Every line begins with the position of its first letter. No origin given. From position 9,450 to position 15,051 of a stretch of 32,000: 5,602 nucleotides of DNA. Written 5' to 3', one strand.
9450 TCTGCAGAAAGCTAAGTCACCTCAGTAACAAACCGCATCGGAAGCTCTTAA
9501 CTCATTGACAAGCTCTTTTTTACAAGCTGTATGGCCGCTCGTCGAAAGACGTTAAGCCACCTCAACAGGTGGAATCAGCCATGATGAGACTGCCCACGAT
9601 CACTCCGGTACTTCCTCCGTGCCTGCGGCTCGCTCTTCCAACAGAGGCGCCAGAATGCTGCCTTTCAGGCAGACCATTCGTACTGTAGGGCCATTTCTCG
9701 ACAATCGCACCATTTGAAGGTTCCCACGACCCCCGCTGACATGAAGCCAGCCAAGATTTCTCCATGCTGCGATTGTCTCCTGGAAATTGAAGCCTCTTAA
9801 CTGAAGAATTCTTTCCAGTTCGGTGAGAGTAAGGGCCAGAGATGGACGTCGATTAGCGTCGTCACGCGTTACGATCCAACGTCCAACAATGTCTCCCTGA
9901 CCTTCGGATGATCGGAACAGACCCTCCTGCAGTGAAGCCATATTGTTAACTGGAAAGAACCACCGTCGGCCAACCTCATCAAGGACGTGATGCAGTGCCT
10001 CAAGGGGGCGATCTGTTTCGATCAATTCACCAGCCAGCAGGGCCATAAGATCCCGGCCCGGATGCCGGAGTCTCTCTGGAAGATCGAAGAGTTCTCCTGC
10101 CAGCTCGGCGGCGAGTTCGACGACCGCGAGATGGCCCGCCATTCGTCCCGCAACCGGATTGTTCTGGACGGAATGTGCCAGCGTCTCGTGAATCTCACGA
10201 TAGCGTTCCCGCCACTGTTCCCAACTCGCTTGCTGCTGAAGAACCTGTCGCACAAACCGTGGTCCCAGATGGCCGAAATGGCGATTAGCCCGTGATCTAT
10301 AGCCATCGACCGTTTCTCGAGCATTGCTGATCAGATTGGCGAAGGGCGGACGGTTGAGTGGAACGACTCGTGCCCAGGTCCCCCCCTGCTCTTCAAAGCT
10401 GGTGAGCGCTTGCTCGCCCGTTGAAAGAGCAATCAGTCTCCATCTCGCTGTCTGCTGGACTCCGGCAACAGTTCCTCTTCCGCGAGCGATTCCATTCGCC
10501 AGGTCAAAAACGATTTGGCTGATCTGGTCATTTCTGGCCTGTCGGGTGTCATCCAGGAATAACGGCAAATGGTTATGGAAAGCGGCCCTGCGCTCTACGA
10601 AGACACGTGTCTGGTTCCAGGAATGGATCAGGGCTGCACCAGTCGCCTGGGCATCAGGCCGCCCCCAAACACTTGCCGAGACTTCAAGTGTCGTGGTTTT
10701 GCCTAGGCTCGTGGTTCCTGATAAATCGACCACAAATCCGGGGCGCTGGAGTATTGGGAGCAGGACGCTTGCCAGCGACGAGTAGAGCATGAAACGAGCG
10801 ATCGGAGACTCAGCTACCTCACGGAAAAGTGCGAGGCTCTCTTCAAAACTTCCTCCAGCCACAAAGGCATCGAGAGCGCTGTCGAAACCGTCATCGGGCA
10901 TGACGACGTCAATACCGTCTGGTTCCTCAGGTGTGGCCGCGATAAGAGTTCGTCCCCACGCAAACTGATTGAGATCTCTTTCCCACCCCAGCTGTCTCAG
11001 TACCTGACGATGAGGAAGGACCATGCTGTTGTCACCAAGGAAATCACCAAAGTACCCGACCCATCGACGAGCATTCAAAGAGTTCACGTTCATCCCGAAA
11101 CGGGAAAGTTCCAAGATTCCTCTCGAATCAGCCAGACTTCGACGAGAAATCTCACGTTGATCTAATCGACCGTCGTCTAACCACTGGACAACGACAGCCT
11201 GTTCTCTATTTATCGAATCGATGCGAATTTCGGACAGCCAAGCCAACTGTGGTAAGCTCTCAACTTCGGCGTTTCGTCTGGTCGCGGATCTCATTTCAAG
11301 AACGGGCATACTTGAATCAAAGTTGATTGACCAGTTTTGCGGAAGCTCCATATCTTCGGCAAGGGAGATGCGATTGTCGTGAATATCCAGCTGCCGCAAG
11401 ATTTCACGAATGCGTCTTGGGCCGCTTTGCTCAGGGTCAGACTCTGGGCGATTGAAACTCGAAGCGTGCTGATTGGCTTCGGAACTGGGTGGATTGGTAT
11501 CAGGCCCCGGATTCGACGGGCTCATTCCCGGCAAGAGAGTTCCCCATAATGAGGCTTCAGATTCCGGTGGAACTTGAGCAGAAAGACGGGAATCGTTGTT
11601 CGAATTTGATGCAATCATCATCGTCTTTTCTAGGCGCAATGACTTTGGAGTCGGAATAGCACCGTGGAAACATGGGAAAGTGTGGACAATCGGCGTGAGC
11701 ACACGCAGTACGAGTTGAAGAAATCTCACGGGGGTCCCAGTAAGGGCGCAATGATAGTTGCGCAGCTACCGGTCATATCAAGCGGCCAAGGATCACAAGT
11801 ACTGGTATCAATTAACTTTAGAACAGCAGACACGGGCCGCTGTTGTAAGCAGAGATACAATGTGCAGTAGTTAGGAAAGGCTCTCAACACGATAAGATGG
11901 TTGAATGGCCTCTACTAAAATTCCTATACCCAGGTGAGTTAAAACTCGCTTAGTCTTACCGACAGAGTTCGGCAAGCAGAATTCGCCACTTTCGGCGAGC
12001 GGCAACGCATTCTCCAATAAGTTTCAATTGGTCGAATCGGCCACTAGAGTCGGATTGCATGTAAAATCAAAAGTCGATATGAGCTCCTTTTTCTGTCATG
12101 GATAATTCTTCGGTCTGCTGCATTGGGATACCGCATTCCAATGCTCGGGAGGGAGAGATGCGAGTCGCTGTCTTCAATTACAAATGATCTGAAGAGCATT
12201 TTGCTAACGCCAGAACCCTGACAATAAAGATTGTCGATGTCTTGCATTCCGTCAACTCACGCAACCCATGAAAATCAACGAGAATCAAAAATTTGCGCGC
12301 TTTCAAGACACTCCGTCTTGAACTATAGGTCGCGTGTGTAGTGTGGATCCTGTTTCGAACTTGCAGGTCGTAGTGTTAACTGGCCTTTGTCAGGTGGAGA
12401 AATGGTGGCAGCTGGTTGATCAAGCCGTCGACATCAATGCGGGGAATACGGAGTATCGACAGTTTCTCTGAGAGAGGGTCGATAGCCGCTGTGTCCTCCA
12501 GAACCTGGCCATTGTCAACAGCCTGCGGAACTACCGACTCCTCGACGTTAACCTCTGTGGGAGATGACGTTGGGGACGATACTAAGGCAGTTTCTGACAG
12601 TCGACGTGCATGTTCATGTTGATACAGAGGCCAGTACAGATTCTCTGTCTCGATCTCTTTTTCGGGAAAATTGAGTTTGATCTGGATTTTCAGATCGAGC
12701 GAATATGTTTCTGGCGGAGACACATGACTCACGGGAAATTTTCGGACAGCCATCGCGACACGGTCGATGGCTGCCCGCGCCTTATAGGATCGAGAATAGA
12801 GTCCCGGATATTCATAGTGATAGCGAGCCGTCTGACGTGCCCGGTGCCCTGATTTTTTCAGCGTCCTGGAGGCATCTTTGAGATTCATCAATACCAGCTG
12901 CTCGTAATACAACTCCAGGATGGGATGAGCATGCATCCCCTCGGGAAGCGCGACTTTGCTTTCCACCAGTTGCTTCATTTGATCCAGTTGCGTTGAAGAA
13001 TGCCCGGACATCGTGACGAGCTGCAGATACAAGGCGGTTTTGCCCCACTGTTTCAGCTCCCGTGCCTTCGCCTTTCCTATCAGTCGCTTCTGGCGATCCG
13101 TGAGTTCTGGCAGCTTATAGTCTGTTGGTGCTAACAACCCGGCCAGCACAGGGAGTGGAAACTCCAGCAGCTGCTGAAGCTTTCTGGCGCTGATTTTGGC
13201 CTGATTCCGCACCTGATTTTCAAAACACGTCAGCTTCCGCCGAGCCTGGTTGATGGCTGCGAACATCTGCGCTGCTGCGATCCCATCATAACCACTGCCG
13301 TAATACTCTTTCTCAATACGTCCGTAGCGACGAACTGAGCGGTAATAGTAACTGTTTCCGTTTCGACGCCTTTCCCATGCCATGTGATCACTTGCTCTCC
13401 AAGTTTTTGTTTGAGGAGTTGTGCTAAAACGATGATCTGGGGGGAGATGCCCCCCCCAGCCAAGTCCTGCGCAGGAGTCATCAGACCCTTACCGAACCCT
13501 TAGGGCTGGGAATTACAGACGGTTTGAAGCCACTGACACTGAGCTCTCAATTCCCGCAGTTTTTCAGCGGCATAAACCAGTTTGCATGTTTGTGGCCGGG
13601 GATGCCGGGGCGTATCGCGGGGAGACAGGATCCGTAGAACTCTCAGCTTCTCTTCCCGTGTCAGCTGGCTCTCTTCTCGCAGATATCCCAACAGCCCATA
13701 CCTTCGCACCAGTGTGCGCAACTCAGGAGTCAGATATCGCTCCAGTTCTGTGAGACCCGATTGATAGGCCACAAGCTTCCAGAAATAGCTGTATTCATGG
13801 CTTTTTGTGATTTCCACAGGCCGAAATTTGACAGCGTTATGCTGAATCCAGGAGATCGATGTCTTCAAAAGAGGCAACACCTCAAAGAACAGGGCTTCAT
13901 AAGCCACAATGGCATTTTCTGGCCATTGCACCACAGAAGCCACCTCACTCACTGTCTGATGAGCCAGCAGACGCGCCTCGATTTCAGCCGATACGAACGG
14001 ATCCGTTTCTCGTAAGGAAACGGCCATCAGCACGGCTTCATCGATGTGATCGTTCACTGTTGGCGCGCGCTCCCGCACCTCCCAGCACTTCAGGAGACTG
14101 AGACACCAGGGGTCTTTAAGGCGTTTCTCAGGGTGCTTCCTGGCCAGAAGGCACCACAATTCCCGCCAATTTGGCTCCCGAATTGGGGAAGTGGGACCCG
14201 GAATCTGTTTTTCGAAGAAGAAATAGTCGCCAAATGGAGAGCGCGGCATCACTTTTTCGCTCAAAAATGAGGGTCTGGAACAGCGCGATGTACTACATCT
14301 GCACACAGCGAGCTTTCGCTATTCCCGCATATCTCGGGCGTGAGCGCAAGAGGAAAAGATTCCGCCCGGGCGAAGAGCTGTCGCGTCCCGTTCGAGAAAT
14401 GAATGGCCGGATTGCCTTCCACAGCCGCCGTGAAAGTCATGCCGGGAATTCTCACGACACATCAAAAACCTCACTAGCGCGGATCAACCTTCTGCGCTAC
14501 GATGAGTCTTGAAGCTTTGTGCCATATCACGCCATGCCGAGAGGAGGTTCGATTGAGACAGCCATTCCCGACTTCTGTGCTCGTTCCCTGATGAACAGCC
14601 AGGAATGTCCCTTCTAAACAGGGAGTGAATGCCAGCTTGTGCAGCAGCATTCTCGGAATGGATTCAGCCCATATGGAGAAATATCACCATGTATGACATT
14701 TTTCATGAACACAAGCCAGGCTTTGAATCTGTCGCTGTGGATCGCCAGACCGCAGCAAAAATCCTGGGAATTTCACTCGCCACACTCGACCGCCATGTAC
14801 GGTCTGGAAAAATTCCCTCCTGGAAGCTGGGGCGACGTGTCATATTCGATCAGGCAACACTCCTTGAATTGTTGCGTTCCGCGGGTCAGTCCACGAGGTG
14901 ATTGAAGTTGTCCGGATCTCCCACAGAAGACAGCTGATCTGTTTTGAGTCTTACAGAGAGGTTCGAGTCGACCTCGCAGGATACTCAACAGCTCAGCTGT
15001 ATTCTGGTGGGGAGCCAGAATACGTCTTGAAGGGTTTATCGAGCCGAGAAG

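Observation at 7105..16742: tRNA-Gln integrative element carrying its own primase-PolA, DUF927 helicase and integrase: a pipolin-like self-replicating element built on family-A polymerase?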

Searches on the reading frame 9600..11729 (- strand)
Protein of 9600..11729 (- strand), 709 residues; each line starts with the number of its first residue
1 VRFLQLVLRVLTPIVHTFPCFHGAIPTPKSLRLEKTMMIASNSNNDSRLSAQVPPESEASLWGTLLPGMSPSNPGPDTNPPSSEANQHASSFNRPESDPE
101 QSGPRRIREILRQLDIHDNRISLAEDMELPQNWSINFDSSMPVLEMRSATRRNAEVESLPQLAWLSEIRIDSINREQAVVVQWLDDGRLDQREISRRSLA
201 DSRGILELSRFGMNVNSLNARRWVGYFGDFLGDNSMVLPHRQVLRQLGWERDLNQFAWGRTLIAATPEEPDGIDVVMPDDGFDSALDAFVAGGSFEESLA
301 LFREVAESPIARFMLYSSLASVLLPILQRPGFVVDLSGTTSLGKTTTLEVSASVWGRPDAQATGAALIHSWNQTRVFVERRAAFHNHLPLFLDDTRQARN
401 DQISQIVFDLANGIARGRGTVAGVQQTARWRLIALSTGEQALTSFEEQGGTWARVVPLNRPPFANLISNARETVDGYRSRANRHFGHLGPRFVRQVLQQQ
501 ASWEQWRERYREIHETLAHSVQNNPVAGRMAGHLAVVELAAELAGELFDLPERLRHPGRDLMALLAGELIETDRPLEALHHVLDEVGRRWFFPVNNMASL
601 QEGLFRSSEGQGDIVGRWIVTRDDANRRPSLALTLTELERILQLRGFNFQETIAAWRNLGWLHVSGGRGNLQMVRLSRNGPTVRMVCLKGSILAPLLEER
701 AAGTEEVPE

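Call 4: search_protein_families(library=pfam, proteins=[window:9600-11729:-], max_evalue=0.01)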
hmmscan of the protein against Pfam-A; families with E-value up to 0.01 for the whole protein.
window:9600-11729:- (709 aa): 1 family
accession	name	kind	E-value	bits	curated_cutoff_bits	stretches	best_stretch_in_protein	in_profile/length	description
PF06048.17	DUF927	-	6.1e-33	115.1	22.6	1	170-429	37-283/284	Domain of unknown function (DUF927)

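Call 19: search_protein_families(library=phrogs, proteins=[window:9600-11729:-], max_evalue=0.001)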
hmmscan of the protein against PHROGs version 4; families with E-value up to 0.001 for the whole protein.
window:9600-11729:- (709 aa): 3 families
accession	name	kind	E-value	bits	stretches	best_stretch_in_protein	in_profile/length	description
phrog_8841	-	DNA, RNA and nucleotide metabolism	2.1e-86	292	1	169-665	132-590/633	DNA primase/helicase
phrog_1139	-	DNA, RNA and nucleotide metabolism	3e-19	69.5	1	313-548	527-756/895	DNA primase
phrog_25314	-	unknown function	1.9e-09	37.3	1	309-504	595-792/1010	-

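Call 62: search_solved_structures(query=window:9600-11729:-, max_evalue=1)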
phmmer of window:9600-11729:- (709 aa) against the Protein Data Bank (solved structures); distinct sequences matched with E-value up to 1: 9.
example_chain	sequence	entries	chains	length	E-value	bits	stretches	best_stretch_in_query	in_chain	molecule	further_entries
8tch_A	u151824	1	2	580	3.1e-31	112.1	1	193-547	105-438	Pathogenicity island protein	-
5dgk_A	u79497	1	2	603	5e-11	45.3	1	329-548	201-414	Active helicase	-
6een_B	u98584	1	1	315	0.00069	21.7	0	281-312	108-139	Designer Pentatricopeptide Protein dPPR10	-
6een_D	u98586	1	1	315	0.0031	19.5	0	282-319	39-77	Designer Pentatricopeptide Protein dPPR10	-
6een_A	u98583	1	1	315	0.0084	18.1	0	282-312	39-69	Designer Pentatricopeptide Protein dPPR10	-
6een_C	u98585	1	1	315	0.022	16.7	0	283-319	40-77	Designer Pentatricopeptide Protein dPPR10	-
7zq8_A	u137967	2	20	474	0.022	16.7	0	425-477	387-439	VelcroVax tandem HBcAg with SUMO-Affimer inserted at MIR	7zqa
2dt8_A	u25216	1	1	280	0.026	16.5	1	499-600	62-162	DegV family protein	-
4ozs_A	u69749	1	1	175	0.036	16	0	281-312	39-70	Alpha solenoid protein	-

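Call 63: search_protein_families(library=ncbifam, proteins=[window:9600-11729:-], max_evalue=0.01)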
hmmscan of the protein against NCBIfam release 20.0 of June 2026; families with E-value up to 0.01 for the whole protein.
window:9600-11729:- (709 aa): 1 family
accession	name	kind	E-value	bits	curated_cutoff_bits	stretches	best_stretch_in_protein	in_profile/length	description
NF047345.1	SCCmet_Cch1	equivalog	1.4e-14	53.5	700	1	330-546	185-395/542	cassette chromosome replicative helicase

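Call 75: search_protein_families(library=padloc, proteins=[window:9600-11729:-], max_evalue=0.001)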
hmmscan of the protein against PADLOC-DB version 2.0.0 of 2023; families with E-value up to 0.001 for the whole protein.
window:9600-11729:- (709 aa): 0 families

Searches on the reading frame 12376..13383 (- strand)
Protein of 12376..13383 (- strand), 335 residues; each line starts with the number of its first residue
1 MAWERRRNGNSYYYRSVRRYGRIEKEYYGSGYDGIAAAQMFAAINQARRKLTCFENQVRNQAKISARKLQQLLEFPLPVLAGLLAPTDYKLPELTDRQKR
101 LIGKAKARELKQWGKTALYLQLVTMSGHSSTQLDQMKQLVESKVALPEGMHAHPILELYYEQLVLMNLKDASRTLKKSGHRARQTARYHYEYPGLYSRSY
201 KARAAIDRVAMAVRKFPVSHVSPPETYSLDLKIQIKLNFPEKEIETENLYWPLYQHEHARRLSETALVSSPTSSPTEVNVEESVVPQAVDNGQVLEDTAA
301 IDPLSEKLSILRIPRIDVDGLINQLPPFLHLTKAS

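Call 4: search_protein_families(library=pfam, proteins=[window:12376-13383:-], max_evalue=0.01)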
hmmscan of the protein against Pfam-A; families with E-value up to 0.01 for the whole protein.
window:12376-13383:- (335 aa): 1 family
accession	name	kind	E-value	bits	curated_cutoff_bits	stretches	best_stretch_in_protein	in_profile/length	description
PF10226.14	CCDC85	-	0.00048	20.3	23.8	1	43-105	68-130/192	CCDC85 family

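Call 19: search_protein_families(library=phrogs, proteins=[window:12376-13383:-], max_evalue=0.001)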
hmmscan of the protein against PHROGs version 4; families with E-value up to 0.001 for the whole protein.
window:12376-13383:- (335 aa): 0 families

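Call 63: search_protein_families(library=ncbifam, proteins=[window:12376-13383:-], max_evalue=0.01)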
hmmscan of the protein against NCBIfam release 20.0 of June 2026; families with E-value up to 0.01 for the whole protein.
window:12376-13383:- (335 aa): 0 families

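Call 75: search_protein_families(library=padloc, proteins=[window:12376-13383:-], max_evalue=0.001)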
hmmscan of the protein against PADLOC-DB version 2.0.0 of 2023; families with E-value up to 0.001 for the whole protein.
window:12376-13383:- (335 aa): 0 families

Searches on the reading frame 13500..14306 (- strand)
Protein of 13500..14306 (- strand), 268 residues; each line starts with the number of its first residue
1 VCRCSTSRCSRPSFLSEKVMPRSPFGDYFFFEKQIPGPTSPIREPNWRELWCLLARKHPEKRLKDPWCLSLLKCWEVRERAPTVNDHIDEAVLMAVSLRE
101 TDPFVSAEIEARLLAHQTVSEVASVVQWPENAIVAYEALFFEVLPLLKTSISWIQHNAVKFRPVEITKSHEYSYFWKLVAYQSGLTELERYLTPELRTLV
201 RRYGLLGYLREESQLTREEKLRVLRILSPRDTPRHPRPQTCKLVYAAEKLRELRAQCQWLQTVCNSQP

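Call 4: search_protein_families(library=pfam, proteins=[window:13500-14306:-], max_evalue=0.01)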
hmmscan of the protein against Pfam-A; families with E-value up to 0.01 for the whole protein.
window:13500-14306:- (268 aa): 0 families

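Call 19: search_protein_families(library=phrogs, proteins=[window:13500-14306:-], max_evalue=0.001)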
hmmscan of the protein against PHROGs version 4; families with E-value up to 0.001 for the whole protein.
window:13500-14306:- (268 aa): 0 families

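Call 63: search_protein_families(library=ncbifam, proteins=[window:13500-14306:-], max_evalue=0.01)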
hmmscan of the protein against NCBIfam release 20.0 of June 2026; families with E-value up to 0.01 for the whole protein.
window:13500-14306:- (268 aa): 0 families

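Call 75: search_protein_families(library=padloc, proteins=[window:13500-14306:-], max_evalue=0.001)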
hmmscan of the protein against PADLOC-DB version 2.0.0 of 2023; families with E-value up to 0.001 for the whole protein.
window:13500-14306:- (268 aa): 0 families

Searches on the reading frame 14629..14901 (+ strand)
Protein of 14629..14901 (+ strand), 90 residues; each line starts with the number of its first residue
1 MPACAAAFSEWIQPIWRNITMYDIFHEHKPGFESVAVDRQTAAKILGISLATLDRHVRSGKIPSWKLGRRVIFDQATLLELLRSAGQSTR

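Call 4: search_protein_families(library=pfam, proteins=[window:14629-14901:+], max_evalue=0.01)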
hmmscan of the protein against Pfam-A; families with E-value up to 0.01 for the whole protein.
window:14629-14901:+ (90 aa): 3 families
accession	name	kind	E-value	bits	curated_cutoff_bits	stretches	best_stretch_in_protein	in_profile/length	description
PF12728.13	HTH_17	-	1.4e-10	41.7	27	1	41-84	6-49/51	Helix-turn-helix domain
PF12964.13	DUF3853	-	6.7e-05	23.4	22.1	1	42-83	52-95/97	Protein of unknown function (DUF3853)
PF20432.4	Xre-like-HTH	-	0.008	16.9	25.8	0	33-60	20-48/63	Antitoxin Xre-like helix-turn-helix domain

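Call 19: search_protein_families(library=phrogs, proteins=[window:14629-14901:+], max_evalue=0.001)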
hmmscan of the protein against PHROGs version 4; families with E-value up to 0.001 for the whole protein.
window:14629-14901:+ (90 aa): 2 families
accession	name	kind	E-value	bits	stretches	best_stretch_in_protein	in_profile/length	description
phrog_66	-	integration and excision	4.2e-07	31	1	35-84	92-142/412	excisionase and transcriptional regulator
phrog_1840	-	integration and excision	3e-05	25.4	1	42-85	12-56/90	excisionase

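Call 63: search_protein_families(library=ncbifam, proteins=[window:14629-14901:+], max_evalue=0.01)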
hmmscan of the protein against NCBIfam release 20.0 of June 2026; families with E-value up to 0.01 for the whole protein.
window:14629-14901:+ (90 aa): 1 family
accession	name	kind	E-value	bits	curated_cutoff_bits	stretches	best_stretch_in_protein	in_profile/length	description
TIGR01764.1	excise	domain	4.5e-08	33.3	28.8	1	40-83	5-48/49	excisionase family DNA-binding protein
